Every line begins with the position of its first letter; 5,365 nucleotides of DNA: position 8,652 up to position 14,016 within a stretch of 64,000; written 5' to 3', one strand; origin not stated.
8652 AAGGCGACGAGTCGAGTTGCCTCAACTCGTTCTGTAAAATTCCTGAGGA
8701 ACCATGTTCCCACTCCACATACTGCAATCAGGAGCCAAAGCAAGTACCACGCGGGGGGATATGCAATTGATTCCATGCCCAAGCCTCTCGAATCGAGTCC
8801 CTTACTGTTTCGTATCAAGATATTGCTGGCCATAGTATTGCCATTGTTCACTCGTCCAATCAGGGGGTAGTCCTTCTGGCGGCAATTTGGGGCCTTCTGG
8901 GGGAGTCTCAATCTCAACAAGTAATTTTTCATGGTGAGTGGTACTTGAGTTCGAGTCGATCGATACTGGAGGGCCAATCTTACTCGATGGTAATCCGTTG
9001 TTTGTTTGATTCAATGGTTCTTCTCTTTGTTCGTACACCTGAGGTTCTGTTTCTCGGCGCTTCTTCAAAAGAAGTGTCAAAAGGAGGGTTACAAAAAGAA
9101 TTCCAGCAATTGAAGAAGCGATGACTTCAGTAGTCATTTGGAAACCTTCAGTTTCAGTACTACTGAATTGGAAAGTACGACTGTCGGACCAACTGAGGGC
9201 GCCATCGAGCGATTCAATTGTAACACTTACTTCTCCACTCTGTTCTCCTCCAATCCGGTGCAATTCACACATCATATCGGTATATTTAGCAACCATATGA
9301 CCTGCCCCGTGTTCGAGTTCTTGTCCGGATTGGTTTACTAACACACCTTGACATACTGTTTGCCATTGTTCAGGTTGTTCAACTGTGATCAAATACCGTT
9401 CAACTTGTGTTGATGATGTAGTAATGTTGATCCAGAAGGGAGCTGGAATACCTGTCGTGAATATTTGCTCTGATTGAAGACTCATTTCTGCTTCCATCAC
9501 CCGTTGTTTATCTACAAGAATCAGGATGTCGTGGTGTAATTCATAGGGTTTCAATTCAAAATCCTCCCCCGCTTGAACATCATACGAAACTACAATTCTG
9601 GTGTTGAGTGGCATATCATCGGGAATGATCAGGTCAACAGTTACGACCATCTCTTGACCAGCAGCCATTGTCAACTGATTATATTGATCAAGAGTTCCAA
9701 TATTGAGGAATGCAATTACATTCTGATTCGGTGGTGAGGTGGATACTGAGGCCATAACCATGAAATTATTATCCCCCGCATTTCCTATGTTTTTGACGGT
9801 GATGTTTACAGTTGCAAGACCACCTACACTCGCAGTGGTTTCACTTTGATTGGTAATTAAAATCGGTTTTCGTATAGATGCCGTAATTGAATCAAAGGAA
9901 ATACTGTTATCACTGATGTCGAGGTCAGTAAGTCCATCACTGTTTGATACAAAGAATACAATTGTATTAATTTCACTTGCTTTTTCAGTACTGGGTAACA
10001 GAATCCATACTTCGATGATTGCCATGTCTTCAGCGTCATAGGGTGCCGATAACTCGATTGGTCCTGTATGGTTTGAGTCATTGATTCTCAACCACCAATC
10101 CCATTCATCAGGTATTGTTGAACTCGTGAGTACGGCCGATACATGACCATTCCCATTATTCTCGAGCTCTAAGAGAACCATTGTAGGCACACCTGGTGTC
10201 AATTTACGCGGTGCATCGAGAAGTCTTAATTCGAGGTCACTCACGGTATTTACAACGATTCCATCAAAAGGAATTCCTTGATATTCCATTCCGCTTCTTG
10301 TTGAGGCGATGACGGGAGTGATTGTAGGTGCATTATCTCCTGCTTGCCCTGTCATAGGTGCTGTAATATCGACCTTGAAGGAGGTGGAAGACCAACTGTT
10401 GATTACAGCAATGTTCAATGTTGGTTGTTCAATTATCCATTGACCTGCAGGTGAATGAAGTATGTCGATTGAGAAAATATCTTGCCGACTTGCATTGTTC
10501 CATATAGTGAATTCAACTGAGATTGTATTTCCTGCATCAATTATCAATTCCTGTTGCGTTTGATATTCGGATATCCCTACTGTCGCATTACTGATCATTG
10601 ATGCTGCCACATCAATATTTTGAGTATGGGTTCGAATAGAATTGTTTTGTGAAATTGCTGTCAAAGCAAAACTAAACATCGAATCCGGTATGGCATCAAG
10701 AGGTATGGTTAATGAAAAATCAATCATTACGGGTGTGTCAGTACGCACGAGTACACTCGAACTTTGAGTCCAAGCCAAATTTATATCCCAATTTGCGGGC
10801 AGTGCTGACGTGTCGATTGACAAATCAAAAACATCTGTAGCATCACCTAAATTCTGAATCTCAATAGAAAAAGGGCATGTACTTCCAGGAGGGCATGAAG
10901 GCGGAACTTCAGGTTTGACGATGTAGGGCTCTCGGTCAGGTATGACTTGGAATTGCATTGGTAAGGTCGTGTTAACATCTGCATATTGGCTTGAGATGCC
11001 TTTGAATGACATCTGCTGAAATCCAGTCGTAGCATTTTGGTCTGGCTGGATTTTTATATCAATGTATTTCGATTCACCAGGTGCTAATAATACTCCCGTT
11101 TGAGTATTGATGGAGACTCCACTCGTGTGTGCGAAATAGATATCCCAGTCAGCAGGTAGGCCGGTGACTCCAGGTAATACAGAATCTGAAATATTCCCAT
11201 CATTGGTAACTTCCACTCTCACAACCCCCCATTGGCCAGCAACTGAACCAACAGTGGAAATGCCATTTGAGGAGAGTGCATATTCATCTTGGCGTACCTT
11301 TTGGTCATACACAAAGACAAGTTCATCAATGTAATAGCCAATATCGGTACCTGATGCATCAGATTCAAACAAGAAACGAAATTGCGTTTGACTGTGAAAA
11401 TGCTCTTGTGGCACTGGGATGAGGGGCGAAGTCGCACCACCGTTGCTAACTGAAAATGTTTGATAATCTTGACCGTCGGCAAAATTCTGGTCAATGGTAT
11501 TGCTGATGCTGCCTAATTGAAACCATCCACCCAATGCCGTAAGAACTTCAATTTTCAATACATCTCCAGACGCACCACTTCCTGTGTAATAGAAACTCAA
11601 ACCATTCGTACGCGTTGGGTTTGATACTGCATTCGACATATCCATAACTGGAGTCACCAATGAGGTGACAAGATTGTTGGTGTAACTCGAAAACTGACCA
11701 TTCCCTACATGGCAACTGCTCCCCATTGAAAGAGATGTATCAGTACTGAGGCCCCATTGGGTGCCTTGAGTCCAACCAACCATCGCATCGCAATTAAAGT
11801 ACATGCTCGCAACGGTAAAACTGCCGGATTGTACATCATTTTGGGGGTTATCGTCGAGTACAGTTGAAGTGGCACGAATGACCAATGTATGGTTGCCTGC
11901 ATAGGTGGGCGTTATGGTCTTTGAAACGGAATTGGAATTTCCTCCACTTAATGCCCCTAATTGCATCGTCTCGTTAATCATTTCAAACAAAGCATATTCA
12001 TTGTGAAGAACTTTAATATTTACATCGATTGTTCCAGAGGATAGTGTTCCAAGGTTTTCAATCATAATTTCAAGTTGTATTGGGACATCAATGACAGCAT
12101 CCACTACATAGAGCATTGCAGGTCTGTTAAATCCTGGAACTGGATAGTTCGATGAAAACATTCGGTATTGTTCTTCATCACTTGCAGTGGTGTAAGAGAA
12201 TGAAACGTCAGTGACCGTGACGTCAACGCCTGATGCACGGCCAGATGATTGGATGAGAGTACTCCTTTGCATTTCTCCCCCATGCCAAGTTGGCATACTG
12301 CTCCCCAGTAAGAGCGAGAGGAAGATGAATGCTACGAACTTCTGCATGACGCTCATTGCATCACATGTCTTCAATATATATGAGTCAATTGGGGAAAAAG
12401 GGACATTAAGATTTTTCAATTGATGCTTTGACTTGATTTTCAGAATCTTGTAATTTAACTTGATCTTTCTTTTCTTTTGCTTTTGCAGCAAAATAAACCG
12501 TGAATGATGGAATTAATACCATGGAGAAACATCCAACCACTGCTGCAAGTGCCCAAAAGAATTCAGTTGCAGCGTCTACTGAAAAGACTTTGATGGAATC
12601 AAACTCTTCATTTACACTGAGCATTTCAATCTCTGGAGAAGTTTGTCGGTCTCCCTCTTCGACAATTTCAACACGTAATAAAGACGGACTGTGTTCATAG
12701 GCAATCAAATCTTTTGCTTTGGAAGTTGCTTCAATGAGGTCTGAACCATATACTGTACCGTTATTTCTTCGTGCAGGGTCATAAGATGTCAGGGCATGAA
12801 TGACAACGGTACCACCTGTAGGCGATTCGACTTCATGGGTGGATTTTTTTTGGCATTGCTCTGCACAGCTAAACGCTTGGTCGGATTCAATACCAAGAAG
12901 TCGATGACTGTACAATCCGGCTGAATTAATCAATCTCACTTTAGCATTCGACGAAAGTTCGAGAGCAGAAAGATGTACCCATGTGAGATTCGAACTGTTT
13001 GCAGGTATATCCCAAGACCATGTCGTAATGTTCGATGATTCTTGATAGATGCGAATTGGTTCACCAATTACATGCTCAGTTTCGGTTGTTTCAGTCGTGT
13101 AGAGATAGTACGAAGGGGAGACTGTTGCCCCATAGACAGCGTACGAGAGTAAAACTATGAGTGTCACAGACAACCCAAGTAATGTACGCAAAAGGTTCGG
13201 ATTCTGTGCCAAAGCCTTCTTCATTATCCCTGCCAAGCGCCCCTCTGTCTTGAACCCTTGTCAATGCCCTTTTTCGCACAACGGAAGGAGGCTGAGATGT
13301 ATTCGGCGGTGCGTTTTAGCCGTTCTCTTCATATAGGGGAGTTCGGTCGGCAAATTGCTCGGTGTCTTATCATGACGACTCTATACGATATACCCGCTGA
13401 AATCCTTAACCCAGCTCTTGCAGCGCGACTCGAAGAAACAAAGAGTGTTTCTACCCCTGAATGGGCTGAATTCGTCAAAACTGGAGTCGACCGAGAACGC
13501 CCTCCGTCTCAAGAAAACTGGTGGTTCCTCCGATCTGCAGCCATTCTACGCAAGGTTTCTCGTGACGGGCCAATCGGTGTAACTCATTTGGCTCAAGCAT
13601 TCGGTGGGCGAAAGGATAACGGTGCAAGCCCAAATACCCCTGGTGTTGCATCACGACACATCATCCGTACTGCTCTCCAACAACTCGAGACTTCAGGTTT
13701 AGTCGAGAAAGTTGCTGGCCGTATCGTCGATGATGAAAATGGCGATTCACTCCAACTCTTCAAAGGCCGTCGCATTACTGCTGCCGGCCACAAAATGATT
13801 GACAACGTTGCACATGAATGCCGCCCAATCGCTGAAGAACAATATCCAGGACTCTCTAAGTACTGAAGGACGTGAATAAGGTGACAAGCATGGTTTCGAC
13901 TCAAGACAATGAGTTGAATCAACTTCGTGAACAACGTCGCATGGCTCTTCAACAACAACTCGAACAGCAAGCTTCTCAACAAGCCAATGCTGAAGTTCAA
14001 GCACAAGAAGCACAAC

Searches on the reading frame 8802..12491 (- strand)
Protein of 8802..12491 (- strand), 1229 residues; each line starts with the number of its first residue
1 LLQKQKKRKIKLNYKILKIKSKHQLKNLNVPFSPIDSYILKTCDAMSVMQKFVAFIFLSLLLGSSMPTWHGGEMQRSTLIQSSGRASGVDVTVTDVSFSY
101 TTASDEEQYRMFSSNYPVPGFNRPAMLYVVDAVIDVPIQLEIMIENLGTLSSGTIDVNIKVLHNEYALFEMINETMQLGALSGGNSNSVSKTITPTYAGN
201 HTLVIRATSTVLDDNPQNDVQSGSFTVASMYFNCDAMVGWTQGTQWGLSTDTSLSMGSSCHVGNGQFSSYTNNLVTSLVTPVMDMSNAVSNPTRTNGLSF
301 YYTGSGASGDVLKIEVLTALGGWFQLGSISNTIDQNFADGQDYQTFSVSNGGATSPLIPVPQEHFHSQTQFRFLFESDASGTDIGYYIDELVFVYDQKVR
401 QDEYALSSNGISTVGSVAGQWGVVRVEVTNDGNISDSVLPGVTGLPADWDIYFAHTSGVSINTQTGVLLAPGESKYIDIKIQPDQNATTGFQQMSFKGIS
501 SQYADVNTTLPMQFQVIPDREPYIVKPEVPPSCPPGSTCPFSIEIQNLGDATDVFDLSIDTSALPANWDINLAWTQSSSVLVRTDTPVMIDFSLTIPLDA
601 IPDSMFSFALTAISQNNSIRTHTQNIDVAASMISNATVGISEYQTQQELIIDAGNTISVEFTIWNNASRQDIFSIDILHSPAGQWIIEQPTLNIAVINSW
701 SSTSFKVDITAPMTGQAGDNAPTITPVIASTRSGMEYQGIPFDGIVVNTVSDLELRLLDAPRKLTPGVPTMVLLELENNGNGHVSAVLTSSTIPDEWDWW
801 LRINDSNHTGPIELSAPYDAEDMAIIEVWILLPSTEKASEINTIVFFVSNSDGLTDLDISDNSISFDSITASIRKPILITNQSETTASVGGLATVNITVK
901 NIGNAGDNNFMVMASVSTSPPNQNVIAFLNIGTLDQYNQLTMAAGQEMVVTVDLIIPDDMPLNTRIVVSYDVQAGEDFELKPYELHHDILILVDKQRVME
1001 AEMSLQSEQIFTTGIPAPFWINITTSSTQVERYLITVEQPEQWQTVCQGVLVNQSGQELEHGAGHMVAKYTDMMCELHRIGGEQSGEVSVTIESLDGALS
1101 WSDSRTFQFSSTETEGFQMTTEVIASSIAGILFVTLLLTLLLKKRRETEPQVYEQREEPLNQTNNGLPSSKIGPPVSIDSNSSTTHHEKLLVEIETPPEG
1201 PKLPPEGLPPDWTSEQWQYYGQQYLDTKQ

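Call 73: search_protein_families(library=pfam, proteins=[window:8802-12491:-], max_evalue=0.00001)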
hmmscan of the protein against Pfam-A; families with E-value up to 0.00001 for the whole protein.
window:8802-12491:- (1229 aa): 2 families
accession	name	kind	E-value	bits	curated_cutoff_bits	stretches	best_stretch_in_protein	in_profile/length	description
PF10633.15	NPCBM_assoc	-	4.1e-08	33.7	24.4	0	418-493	3-70/78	NPCBM-associated, NEW3 domain of alpha-galactosidase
PF07705.17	CARDB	-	6.9e-07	29.9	22.7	0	137-219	20-97/101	CARDB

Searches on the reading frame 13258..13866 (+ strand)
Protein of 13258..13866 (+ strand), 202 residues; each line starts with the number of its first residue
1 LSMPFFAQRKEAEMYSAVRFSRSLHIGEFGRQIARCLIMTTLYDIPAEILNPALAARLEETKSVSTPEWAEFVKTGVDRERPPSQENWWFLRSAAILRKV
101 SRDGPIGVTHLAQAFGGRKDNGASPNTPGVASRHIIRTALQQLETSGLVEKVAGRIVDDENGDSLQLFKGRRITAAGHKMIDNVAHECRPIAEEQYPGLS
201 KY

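Call 73: search_protein_families(library=pfam, proteins=[window:13258-13866:+], max_evalue=0.00001)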
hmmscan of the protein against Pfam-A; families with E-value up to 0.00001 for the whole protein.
window:13258-13866:+ (202 aa): 1 family
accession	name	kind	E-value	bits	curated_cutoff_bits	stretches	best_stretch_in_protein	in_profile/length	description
PF01090.25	Ribosomal_S19e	-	3.2e-42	143.9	29.4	1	41-188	1-134/137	Ribosomal protein S19e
